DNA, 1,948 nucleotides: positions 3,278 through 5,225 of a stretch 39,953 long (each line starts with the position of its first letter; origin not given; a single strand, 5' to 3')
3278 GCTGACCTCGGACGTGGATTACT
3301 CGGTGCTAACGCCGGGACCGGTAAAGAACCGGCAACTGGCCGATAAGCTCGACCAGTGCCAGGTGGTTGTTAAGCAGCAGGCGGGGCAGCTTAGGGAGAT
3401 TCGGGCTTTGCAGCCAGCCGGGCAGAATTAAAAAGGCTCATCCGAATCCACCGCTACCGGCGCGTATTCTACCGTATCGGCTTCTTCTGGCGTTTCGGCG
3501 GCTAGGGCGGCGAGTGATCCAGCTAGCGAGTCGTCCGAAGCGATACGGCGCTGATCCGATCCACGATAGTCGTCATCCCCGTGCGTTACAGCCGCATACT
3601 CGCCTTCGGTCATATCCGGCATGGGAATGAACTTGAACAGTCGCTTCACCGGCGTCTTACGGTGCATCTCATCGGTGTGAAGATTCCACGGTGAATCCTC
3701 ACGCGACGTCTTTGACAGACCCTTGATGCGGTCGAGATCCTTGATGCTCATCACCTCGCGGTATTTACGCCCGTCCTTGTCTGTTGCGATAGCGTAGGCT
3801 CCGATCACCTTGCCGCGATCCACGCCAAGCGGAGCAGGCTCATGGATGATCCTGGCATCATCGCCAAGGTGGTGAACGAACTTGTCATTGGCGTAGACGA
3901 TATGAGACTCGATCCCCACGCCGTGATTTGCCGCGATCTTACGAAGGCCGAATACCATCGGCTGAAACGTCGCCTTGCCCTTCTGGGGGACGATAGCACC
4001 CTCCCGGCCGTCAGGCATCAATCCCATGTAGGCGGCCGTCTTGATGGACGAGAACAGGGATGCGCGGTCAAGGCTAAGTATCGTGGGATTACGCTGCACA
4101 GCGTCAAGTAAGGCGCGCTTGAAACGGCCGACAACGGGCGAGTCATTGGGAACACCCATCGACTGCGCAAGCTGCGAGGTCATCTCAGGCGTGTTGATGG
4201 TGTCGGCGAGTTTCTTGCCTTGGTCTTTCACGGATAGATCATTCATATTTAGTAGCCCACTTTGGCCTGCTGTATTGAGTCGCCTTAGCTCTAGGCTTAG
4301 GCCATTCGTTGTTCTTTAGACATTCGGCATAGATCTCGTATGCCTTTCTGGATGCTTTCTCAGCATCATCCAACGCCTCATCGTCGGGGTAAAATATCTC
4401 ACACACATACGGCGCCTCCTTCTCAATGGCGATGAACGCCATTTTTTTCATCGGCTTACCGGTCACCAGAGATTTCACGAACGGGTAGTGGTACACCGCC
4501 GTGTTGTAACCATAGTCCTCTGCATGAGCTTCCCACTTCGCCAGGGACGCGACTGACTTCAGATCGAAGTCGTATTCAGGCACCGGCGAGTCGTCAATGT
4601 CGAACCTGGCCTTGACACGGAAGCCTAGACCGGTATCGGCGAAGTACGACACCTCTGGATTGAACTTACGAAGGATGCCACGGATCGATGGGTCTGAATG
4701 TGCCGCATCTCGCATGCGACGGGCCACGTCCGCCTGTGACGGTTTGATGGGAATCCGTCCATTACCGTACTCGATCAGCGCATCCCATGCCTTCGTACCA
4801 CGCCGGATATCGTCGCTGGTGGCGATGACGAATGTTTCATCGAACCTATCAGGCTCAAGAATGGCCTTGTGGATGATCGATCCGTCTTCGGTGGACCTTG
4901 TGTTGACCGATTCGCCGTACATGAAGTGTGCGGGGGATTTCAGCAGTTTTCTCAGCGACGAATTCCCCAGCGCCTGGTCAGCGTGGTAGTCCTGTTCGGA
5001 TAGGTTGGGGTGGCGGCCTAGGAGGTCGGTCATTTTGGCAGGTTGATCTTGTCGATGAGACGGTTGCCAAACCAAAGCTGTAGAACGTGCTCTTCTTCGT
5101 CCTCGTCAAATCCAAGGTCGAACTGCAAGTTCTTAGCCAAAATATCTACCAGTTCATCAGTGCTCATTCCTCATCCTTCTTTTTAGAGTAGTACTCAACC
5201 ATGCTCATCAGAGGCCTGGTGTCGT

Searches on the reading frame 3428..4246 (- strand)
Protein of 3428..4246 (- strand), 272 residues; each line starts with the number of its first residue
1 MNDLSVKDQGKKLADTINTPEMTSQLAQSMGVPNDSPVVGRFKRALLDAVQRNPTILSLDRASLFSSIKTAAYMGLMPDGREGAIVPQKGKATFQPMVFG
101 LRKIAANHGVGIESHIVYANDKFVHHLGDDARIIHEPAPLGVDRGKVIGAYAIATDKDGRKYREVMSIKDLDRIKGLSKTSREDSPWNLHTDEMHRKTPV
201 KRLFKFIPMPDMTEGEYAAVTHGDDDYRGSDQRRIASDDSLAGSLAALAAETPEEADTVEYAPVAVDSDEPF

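Call 105: search_protein_families(library=pfam, proteins=[window:3428-4246:-], max_evalue=0.01)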
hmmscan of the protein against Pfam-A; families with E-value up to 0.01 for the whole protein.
window:3428-4246:- (272 aa): 1 family
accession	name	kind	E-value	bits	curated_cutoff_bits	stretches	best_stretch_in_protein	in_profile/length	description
PF03837.19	RecT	-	1.5e-29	103.4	24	1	41-218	2-180/198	RecT family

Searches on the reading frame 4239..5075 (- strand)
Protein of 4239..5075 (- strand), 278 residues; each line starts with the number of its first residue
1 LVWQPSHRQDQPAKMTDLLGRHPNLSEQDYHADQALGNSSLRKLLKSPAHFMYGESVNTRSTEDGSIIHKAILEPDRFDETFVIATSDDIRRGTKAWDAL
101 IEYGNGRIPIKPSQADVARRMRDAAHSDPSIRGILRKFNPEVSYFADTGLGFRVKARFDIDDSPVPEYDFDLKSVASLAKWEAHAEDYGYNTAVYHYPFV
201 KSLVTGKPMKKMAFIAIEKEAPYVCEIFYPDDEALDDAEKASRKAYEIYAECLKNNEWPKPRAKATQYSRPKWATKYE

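Call 105: search_protein_families(library=pfam, proteins=[window:4239-5075:-], max_evalue=0.01)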
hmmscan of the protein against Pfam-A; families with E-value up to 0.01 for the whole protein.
window:4239-5075:- (278 aa): 1 family
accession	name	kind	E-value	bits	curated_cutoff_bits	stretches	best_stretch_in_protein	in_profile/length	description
PF12684.13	DUF3799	-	2.6e-20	73.7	26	1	39-265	3-226/233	PDDEXK-like domain of unknown function (DUF3799)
